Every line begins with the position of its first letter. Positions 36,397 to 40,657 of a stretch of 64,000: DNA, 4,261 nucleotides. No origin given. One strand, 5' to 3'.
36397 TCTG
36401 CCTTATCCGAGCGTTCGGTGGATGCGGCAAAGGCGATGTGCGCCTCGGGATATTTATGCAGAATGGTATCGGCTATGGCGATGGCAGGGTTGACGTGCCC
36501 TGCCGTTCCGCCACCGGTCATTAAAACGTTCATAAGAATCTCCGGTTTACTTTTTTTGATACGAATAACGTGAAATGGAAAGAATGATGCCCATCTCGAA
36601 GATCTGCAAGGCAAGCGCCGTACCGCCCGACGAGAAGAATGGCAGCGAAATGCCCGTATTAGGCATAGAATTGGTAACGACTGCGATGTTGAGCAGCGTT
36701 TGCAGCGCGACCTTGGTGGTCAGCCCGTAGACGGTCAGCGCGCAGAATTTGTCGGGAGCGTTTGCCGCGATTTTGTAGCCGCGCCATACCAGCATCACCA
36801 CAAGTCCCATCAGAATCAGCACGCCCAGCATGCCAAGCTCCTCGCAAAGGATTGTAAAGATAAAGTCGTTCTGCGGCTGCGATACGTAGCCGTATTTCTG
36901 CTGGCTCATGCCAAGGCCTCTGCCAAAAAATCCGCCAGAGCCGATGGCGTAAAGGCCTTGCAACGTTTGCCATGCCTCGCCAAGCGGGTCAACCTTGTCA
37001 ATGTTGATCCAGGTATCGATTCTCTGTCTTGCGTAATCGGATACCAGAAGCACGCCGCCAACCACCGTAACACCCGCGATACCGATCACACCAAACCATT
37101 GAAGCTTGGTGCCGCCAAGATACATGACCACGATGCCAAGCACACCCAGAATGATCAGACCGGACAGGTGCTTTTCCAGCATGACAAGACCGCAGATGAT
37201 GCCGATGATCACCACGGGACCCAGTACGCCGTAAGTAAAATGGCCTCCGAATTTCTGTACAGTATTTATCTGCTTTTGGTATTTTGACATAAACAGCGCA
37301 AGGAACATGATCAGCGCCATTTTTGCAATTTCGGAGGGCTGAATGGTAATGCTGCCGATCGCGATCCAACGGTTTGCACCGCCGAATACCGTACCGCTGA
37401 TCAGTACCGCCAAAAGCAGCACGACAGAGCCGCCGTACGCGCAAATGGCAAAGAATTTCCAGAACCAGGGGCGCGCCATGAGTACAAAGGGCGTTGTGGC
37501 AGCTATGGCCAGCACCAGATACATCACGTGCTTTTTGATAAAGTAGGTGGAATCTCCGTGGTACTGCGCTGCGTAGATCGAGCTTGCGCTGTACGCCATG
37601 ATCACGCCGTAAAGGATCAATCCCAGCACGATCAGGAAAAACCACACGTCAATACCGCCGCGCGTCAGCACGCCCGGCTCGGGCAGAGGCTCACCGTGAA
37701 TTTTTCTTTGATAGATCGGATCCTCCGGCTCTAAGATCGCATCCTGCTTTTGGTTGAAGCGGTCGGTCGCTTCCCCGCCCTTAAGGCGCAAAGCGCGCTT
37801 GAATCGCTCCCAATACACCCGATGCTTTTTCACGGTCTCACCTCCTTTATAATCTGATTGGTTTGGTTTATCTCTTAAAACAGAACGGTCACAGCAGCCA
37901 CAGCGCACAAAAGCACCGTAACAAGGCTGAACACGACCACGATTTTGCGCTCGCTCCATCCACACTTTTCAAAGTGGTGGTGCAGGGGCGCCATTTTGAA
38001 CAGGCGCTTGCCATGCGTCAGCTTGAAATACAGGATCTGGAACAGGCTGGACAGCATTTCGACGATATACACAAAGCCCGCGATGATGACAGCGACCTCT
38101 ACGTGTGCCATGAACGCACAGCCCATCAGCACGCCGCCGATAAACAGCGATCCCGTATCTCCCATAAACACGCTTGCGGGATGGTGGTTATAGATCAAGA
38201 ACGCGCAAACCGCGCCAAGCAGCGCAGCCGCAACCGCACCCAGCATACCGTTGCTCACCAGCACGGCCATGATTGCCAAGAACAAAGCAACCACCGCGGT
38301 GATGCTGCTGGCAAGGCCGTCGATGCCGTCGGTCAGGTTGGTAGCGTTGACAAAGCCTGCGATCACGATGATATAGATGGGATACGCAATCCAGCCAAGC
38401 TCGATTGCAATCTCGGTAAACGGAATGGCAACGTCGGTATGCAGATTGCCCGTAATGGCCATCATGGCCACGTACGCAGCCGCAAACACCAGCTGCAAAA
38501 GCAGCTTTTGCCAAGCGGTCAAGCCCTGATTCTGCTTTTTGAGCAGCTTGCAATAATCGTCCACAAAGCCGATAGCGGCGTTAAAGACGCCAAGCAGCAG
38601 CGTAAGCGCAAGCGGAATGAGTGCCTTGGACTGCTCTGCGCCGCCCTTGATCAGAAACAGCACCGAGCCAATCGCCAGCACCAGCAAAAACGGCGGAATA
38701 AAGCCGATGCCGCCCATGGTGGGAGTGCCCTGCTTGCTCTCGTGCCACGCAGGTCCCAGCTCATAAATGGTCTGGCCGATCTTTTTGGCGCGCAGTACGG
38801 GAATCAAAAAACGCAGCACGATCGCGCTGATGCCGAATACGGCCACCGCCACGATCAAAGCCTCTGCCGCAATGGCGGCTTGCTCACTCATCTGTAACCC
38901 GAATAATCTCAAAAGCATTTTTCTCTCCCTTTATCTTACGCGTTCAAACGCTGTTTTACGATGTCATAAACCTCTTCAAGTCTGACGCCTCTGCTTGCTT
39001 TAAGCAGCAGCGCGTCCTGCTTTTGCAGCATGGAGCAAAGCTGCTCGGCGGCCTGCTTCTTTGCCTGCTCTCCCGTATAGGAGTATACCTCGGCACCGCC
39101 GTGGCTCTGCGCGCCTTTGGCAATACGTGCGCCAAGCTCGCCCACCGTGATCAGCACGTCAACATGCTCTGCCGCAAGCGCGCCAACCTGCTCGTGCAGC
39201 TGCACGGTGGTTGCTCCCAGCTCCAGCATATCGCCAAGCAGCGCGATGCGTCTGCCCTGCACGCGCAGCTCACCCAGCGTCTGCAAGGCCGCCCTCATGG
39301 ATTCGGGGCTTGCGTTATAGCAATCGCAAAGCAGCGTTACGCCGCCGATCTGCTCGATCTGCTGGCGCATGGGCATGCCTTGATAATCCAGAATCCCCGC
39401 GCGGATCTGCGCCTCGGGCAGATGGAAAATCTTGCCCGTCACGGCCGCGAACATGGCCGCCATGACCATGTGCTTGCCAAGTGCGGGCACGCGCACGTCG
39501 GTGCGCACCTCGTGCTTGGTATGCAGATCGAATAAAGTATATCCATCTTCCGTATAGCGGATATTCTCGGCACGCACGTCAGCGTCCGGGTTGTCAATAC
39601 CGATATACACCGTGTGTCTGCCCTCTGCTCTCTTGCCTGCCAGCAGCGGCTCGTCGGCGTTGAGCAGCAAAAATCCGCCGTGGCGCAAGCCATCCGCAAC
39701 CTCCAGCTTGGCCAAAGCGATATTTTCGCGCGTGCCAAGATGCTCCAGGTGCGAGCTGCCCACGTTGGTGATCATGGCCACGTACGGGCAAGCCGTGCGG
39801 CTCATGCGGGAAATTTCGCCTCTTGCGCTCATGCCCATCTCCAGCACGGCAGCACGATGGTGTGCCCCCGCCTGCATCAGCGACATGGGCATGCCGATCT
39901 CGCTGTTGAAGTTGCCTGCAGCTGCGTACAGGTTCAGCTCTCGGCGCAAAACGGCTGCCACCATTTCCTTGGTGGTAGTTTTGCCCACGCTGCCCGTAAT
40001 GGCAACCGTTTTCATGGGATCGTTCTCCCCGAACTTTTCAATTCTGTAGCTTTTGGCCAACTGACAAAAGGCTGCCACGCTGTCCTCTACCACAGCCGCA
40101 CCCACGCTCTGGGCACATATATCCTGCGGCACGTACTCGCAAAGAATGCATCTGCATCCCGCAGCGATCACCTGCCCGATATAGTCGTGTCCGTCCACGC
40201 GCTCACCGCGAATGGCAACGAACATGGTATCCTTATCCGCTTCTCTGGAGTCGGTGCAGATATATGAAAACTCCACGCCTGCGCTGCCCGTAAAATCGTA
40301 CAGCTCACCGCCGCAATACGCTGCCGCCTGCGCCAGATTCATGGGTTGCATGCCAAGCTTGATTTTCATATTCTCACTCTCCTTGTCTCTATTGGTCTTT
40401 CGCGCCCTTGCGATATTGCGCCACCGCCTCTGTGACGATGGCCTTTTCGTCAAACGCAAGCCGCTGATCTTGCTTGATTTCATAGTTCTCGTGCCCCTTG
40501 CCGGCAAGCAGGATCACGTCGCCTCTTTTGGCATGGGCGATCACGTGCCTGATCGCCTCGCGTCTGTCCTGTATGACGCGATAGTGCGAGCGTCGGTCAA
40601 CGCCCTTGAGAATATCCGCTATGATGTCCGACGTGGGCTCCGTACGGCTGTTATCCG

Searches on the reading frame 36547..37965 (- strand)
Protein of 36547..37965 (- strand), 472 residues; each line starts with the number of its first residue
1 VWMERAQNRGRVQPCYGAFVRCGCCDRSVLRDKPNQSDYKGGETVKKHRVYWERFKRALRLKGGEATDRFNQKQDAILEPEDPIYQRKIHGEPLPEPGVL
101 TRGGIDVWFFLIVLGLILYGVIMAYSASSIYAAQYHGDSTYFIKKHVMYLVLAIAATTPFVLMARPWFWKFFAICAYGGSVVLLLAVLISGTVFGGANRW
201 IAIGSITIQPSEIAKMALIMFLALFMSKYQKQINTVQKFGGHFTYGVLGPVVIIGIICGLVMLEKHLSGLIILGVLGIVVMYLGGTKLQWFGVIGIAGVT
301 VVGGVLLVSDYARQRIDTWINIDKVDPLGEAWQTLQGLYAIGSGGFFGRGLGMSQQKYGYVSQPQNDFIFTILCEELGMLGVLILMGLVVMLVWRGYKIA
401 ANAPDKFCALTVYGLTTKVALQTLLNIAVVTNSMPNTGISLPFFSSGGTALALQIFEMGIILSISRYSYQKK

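Call 80: search_protein_families(library=pfam, proteins=[window:36547-37965:-], max_evalue=0.00001)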
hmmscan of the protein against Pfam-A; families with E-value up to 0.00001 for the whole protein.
window:36547-37965:- (472 aa): 1 family
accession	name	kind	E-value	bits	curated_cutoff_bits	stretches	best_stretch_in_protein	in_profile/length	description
PF01098.24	FTSW_RODA_SPOVE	-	3.5e-83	280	26.4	1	110-469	5-355/356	Cell cycle protein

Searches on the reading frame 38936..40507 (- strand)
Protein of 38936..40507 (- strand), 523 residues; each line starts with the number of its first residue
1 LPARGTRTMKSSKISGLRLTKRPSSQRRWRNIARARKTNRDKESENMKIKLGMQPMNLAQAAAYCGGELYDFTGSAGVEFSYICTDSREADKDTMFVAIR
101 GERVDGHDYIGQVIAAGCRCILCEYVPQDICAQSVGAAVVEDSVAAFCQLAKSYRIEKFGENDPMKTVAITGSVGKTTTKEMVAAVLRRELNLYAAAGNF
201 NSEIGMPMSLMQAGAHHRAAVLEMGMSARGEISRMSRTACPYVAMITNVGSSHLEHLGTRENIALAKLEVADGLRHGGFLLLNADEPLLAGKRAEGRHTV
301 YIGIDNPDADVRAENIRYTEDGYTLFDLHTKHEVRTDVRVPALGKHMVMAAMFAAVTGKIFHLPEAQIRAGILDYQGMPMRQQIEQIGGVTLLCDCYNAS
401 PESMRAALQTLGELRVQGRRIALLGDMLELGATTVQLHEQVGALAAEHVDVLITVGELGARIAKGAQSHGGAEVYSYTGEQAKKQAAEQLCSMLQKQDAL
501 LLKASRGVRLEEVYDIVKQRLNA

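Call 80: search_protein_families(library=pfam, proteins=[window:38936-40507:-], max_evalue=0.00001)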
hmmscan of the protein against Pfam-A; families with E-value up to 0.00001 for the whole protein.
window:38936-40507:- (523 aa): 3 families
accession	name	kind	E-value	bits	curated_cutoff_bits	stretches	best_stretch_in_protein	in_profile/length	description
PF08245.18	Mur_ligase_M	-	2.3e-40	139.2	24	1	170-356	1-198/200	Mur ligase middle domain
PF02875.26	Mur_ligase_C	-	2.8e-20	73.8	28.4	1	383-506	5-127/127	Mur ligase, glutamate ligase domain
PF01225.30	Mur_ligase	-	1.6e-06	28.8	21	1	81-125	3-52/95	Mur ligase family, catalytic domain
